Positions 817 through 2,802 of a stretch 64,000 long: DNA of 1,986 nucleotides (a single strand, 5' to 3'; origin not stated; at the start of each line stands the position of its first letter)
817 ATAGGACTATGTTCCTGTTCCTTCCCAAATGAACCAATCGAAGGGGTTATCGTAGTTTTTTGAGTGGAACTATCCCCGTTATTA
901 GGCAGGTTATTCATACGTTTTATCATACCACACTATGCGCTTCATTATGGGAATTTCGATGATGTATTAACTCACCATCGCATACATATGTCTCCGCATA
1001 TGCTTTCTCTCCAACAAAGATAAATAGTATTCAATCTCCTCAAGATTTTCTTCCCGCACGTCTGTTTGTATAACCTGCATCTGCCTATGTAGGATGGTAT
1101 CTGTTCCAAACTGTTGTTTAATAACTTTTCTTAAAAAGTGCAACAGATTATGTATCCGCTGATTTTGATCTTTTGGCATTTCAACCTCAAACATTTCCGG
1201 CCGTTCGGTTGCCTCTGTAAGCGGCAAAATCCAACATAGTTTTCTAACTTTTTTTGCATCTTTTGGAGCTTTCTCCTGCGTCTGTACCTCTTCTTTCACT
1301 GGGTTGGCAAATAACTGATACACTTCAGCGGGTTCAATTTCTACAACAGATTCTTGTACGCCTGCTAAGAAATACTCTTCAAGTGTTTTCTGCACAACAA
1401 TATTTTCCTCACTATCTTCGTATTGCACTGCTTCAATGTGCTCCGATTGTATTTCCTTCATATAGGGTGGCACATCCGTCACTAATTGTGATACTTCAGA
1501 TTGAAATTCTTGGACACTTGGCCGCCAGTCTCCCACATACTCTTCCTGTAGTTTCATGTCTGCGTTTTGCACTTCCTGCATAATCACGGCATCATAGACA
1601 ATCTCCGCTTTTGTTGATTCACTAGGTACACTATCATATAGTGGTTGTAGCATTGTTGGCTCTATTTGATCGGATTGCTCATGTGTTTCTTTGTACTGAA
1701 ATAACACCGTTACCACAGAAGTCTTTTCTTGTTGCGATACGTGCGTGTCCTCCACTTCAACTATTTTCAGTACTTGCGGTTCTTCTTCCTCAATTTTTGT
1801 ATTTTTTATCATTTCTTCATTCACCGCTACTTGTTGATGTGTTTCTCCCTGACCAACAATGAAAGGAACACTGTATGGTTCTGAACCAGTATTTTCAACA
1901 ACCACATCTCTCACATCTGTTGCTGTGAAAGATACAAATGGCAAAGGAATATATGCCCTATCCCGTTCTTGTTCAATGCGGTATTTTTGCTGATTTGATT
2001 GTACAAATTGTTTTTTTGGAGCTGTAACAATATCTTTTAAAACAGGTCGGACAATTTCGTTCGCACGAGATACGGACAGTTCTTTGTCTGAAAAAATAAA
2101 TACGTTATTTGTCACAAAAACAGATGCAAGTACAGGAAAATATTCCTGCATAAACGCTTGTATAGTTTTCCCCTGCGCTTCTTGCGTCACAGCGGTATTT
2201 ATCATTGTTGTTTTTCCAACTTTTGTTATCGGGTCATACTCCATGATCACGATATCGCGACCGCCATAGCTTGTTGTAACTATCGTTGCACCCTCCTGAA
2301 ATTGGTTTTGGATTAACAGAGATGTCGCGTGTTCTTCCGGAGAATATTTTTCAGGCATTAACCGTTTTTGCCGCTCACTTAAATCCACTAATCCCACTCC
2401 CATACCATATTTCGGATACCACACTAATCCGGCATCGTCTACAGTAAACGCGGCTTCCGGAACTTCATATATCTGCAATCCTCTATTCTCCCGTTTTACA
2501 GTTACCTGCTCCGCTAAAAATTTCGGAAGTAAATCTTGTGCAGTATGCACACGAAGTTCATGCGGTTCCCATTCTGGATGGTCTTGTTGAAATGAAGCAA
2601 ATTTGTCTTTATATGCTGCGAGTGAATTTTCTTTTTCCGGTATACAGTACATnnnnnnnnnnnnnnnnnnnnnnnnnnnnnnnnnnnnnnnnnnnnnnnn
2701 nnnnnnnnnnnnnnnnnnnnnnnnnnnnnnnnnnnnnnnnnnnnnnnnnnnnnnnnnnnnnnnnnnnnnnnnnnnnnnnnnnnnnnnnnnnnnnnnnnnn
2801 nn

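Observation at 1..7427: Cobalamin island with a duplicated riboswitch-like leader; one copy controls an uncharacterised acidic 561-aa protein operon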

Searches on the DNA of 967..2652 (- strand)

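Call 24: search_rna_families(source=L005, start=6800, end=8100, threshold=evalue, max_evalue=10, show_alignments=3)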
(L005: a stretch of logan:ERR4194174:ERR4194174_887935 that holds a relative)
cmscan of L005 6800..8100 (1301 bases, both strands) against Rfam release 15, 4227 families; matches with E-value up to 10: 4.
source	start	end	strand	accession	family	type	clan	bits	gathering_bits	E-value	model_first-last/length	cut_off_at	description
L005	7897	7976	+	RF01689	AdoCbl-II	Cis-reg; riboswitch;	CL00101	42.6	36.5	1.5e-08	1-81/81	no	AdoCbl-II (Cobalamin/B12) riboswitch aptamer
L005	6856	6926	+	RF01689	AdoCbl-II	Cis-reg; riboswitch;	CL00101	39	36.5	1.9e-07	1-81/81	no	AdoCbl-II (Cobalamin/B12) riboswitch aptamer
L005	7666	7799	-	RF01408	sraL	Gene; sRNA;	-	18.3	39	0.19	1-142/142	no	sraL Hfq binding RNA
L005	7832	7872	+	RF03642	MIR5743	Gene; miRNA;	-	16.5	111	9.1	1-81/81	no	MIR5743 microRNA precursor family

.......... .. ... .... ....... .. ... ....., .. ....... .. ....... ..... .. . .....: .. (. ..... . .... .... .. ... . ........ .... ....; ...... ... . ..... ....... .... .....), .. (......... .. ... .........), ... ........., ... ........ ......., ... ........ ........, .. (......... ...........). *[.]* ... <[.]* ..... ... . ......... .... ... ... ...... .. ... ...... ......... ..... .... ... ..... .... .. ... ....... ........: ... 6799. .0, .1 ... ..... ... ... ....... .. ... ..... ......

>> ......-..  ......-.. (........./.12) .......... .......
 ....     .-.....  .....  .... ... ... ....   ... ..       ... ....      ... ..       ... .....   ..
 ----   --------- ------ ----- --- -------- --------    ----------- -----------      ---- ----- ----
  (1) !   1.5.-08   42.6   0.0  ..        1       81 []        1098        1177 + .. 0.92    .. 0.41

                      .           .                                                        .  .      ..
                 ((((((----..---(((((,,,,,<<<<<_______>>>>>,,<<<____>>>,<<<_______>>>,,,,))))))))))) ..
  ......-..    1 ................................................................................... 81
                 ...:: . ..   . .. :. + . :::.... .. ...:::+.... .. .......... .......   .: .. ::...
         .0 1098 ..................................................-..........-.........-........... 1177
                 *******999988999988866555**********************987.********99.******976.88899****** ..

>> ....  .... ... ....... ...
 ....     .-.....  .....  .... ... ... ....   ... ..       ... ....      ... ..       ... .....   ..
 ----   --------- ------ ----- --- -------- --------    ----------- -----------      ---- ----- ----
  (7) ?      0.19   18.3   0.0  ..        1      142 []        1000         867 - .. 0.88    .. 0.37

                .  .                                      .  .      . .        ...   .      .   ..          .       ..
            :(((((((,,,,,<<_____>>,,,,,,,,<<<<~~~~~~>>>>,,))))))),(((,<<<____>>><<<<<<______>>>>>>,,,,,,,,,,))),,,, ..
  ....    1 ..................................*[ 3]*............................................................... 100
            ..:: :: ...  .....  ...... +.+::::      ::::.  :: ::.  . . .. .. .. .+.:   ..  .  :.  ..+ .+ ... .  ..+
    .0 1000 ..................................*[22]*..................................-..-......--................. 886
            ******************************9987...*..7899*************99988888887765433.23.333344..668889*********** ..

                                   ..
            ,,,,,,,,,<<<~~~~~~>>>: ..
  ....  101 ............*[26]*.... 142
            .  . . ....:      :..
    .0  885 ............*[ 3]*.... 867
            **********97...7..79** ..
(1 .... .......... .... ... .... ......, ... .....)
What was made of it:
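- Closest known: Class II cobalamin riboswitch. Different: L5 is one nucleotide shorter than the family consensus (call 24 alignment).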

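Call 54: search_rna_families(sources=[L013, L014, L009, L007, L001], threshold=evalue, max_evalue=0.1)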
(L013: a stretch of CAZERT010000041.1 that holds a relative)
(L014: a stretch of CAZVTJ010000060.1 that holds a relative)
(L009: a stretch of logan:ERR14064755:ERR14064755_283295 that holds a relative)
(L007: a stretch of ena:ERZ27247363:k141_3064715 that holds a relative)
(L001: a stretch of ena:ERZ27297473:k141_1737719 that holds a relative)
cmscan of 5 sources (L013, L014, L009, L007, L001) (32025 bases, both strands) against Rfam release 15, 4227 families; matches with E-value up to 0.1: 7.
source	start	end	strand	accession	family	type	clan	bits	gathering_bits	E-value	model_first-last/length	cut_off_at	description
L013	3719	3791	+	RF01689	AdoCbl-II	Cis-reg; riboswitch;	CL00101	46.6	36.5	2.2e-08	1-81/81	no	AdoCbl-II (Cobalamin/B12) riboswitch aptamer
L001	2354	2423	+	RF01689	AdoCbl-II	Cis-reg; riboswitch;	CL00101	43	36.5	2.8e-07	1-81/81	no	AdoCbl-II (Cobalamin/B12) riboswitch aptamer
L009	3500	3570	+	RF01689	AdoCbl-II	Cis-reg; riboswitch;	CL00101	42.2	36.5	4.9e-07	1-81/81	no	AdoCbl-II (Cobalamin/B12) riboswitch aptamer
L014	32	74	+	RF01689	AdoCbl-II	Cis-reg; riboswitch;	CL00101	34.2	36.5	0.00015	24-67/81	no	AdoCbl-II (Cobalamin/B12) riboswitch aptamer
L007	484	656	+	RF00174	Cobalamin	Cis-reg; riboswitch;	CL00101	34.2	31.5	2.9e-05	1-189/189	no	Cobalamin riboswitch aptamer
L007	1669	1833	+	RF01482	AdoCbl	Cis-reg; riboswitch;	CL00101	30.4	50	0.064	1-149/149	no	AdoCbl (Cobalamin/B12) riboswitch aptamer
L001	3457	3581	+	RF00174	Cobalamin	Cis-reg; riboswitch;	CL00101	30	31.5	0.00043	1-189/189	no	Cobalamin riboswitch aptamer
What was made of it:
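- On Cobalamin riboswitch, class II (Rfam RF01689): Orthologous minimal copies do meet it: 42.6, 39.0, 46.6, 43.0 and 42.2 against 36.5 (calls 24, 54).
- Closest known: Class II cobalamin riboswitch. Same: Orthologues pass the family's gathering score (calls 24, 54).
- RF01689 scores above the gathering score of 36.5 for orthologous leaders: L005 42.6 and 39.0 (call 24); L013 46.6, L001 43.0, L009 42.2 (call 54). L007 copy 2 passes RF00174 at 34.2 against 31.5 (call 54).
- Tried and rejected: The best family for the minimal orthologues is RF01689 (calls 24, 54).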

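Call 67: search_rna_families(source=L136, start=5600, end=6100, threshold=evalue, max_evalue=1, show_alignments=1)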
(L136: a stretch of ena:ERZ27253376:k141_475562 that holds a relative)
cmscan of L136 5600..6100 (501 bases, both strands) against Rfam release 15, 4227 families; matches with E-value up to 1: 2.
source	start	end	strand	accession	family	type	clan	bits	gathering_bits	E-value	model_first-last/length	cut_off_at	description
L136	5851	5919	+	RF01689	AdoCbl-II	Cis-reg; riboswitch;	CL00101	35.6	36.5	8.4e-07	1-81/81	no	AdoCbl-II (Cobalamin/B12) riboswitch aptamer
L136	5848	5922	+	RF00050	FMN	Cis-reg; riboswitch;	-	16.2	66.2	0.3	1-138/138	no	FMN riboswitch aptamer (RFN element)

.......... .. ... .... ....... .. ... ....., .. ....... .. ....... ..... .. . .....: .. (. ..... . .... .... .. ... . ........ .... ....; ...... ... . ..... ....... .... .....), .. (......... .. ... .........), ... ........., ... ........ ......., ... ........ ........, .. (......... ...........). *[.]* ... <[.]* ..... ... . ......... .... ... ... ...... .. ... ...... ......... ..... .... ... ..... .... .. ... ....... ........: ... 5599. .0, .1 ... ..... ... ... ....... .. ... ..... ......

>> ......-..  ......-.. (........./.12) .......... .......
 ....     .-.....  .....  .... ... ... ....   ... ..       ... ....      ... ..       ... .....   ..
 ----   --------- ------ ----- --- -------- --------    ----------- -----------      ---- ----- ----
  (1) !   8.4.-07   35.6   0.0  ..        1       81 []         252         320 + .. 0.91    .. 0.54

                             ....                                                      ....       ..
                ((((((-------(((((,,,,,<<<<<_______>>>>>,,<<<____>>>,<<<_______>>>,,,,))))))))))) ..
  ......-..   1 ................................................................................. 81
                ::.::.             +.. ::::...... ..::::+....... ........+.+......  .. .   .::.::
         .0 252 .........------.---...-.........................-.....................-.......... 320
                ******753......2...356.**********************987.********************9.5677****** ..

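Call 88: search_rna_families(source=L139, start=5650, end=6100, threshold=evalue, max_evalue=1, show_alignments=1)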
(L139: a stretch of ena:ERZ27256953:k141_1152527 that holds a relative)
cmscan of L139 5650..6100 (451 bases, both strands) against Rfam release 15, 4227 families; matches with E-value up to 1: 2.
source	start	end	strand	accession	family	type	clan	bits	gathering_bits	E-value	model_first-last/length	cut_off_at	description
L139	5751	5877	+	RF01482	AdoCbl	Cis-reg; riboswitch;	CL00101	38.9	50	9.5e-06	1-149/149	no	AdoCbl (Cobalamin/B12) riboswitch aptamer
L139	5902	5989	+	RF00079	OmrA-B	Gene; sRNA;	-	26.5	40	0.0055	1-87/87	no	OmrA-B family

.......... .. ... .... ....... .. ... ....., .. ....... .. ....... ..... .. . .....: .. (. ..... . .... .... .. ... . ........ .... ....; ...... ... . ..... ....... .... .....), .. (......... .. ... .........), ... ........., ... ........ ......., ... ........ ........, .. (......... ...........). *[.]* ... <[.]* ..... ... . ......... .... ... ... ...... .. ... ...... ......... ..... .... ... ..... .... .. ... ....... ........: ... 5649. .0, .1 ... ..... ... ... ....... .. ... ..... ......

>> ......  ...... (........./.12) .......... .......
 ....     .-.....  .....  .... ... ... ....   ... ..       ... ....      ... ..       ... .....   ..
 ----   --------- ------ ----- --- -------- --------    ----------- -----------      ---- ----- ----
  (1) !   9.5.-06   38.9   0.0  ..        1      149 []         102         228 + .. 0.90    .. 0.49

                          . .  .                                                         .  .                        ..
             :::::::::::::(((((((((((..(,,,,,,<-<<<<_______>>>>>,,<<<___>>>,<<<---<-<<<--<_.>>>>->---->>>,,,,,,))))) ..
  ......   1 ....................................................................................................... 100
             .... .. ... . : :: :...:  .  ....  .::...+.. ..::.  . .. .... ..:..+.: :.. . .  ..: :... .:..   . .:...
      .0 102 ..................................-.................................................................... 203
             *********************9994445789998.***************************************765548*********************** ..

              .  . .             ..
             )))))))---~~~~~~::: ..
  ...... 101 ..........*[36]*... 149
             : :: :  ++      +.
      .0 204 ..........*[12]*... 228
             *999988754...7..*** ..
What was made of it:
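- The remote L136 scores 35.6 (E = 8e-7, call 67) and L139 scores 38.9 to RF01482 (E = 9.5e-6, call 88).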
